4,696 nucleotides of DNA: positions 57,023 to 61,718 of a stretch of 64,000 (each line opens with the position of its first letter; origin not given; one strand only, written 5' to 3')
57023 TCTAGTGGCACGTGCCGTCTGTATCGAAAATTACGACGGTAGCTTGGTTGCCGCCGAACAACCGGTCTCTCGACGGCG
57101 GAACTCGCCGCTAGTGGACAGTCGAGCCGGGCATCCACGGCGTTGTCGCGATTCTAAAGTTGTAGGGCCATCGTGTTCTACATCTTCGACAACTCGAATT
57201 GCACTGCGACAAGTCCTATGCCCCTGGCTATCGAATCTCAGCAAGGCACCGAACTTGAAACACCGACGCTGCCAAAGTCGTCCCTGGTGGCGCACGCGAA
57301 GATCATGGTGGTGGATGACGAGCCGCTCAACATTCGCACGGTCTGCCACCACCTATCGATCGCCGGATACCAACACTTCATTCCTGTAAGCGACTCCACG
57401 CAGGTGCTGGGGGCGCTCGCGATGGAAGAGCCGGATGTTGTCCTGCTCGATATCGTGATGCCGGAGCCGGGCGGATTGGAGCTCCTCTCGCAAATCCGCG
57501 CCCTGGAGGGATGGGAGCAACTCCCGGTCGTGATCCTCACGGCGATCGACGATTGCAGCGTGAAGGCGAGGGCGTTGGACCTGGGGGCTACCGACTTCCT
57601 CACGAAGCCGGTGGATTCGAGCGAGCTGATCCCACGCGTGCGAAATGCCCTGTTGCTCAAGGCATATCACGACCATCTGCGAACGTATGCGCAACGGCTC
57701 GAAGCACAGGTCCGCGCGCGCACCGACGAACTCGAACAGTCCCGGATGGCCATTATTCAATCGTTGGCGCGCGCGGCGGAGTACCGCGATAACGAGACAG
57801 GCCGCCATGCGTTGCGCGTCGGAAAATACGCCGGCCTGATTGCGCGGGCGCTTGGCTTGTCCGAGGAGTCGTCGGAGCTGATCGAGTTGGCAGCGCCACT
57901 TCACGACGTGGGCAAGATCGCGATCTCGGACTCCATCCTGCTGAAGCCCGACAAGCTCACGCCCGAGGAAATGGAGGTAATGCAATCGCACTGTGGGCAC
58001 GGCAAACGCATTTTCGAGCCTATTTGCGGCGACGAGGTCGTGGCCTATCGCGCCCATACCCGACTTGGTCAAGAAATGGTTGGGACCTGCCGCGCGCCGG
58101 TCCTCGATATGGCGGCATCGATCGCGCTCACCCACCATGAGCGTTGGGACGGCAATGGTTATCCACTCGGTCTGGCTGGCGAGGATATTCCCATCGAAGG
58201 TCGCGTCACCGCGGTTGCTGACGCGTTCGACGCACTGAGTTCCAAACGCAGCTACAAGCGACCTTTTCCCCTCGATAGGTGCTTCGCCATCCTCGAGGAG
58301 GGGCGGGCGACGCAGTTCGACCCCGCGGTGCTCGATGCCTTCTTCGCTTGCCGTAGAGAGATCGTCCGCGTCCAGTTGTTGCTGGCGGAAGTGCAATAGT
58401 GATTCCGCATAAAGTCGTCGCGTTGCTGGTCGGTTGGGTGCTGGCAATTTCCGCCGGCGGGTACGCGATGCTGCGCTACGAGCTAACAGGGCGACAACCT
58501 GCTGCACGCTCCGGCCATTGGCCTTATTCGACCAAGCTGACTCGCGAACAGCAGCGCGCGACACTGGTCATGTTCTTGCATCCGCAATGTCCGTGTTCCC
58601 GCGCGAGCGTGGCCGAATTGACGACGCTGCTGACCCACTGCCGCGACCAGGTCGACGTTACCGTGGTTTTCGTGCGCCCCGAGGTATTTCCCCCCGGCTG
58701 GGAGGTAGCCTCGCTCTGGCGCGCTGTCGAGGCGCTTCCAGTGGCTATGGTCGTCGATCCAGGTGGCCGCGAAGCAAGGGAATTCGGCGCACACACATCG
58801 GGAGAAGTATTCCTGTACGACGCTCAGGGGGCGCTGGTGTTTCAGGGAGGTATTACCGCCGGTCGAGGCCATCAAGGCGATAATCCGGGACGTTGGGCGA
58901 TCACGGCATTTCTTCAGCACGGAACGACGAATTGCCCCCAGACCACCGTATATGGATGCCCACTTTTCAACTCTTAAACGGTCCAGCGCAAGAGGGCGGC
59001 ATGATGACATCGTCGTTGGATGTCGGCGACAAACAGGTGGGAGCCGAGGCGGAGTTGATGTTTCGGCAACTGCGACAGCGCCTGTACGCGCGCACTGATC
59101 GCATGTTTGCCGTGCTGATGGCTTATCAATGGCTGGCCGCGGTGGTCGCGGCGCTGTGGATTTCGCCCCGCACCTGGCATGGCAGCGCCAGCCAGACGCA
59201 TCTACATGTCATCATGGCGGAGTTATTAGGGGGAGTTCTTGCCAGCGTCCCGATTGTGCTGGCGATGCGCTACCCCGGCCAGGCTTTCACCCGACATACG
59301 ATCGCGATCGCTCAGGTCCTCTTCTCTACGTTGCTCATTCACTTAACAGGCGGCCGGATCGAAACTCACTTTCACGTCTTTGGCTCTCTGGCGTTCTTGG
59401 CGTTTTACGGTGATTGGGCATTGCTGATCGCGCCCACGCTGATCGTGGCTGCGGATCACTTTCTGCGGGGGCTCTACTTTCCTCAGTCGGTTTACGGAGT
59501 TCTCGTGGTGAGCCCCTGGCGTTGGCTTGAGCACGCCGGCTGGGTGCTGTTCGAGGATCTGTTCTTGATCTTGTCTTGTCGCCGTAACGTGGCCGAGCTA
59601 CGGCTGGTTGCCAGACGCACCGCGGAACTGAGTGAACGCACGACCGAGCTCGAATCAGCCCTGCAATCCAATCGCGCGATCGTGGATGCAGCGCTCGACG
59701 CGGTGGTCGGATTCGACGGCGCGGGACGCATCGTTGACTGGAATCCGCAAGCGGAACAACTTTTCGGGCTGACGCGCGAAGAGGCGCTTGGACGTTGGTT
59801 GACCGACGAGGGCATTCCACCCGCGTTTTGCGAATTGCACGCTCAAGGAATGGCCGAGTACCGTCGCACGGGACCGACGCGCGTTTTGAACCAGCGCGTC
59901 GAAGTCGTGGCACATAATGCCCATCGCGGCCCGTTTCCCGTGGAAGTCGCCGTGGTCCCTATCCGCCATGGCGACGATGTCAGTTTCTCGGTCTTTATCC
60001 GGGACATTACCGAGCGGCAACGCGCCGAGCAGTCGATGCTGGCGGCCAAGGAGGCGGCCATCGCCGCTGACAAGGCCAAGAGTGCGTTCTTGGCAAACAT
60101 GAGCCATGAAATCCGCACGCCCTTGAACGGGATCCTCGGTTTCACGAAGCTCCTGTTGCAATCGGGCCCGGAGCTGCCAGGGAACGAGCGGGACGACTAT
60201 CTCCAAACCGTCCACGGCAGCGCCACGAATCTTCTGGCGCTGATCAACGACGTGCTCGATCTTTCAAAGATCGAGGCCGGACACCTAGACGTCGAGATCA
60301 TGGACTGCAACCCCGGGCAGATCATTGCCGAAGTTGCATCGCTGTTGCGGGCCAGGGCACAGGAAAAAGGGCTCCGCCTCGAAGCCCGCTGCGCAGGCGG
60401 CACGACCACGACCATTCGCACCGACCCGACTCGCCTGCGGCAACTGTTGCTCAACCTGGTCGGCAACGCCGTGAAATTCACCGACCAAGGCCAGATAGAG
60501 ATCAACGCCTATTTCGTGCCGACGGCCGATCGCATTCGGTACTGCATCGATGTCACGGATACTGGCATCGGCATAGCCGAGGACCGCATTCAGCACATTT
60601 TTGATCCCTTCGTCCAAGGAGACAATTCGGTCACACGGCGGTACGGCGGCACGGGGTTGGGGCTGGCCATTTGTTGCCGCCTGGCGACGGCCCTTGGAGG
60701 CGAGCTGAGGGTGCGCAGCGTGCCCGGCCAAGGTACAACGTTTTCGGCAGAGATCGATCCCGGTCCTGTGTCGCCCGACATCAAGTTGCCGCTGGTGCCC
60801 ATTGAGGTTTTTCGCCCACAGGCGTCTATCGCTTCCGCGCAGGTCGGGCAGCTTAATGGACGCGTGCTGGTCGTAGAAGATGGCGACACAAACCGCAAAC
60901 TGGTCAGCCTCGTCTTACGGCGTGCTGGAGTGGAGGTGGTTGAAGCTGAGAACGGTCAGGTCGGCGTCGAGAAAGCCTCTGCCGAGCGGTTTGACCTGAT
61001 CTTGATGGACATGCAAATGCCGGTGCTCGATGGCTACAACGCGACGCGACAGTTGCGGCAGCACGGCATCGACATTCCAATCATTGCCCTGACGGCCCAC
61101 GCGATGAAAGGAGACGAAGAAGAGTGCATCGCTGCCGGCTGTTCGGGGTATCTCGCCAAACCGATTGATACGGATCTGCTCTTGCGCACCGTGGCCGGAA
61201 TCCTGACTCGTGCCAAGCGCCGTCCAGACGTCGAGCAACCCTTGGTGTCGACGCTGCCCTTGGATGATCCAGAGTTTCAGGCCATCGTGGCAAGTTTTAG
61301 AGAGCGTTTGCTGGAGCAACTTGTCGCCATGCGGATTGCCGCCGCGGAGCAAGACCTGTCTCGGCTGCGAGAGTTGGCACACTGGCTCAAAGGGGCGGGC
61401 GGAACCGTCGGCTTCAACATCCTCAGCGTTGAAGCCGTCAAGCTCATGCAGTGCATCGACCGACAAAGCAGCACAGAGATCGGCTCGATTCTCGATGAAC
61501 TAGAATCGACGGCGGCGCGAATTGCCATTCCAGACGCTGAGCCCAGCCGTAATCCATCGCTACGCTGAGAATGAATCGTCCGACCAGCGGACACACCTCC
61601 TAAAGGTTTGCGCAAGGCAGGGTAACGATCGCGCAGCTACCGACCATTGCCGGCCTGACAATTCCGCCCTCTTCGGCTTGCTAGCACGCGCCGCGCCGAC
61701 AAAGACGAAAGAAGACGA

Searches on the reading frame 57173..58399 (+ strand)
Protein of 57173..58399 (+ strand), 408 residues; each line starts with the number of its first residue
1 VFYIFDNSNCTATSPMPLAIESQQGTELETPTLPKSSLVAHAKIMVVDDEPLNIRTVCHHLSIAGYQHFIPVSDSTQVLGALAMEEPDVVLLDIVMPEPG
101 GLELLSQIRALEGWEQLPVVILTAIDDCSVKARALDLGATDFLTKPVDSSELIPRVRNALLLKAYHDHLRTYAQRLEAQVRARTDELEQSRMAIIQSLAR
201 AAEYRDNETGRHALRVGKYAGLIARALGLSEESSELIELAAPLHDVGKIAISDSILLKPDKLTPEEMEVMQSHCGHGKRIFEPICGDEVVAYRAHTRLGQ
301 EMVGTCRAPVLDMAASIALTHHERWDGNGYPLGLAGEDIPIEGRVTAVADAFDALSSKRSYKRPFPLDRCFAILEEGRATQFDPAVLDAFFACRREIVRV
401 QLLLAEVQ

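Call 36: search_protein_families(library=pfam, proteins=[window:57173-58399:+], max_evalue=0.00001)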
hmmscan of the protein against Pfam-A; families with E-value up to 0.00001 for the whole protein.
window:57173-58399:+ (408 aa): 3 families
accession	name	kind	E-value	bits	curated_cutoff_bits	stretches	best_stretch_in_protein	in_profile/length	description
PF13487.12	HD_5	-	1.7e-34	119.4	27.2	2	286-386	72-170/170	HD domain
PF00072.30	Response_reg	-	2.8e-24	85.9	30.2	1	44-156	1-110/111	Response regulator receiver domain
PF01966.28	HD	-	4.8e-20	72.4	22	1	210-354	2-115/116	HD domain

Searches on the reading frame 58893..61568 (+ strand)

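Call 36: search_protein_families(library=pfam, proteins=[window:58893-61568:+], max_evalue=0.00001)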
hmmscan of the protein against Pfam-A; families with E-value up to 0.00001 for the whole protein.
window:58893-61568:+ (891 aa): 8 families
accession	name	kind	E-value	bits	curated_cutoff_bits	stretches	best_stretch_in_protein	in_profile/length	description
PF02518.31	HATPase_c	-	5e-29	101.4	26.4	1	510-622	1-108/111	Histidine kinase-, DNA gyrase B-, and HSP90-like ATPase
PF00072.30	Response_reg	-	2.7e-28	98.8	30.2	1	658-767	1-110/111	Response regulator receiver domain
PF00512.31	HisKA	-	5.3e-21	74.9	26.9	1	395-463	1-66/66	His Kinase A (phospho-acceptor) domain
PF00989.32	PAS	-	1.8e-14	54.2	22.6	1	261-372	4-113/113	PAS fold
PF13426.13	PAS_9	-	1.2e-12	48.5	27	1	275-374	8-103/103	PAS domain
PF08448.16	PAS_4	-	5.5e-09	36.7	23.1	1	267-377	4-110/110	PAS fold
PF01627.28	Hpt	-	7.5e-09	36.1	24.6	1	798-874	2-78/84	Hpt domain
PF13188.13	PAS_8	-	6.4e-07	29.5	21.8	1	261-310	4-53/65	PAS domain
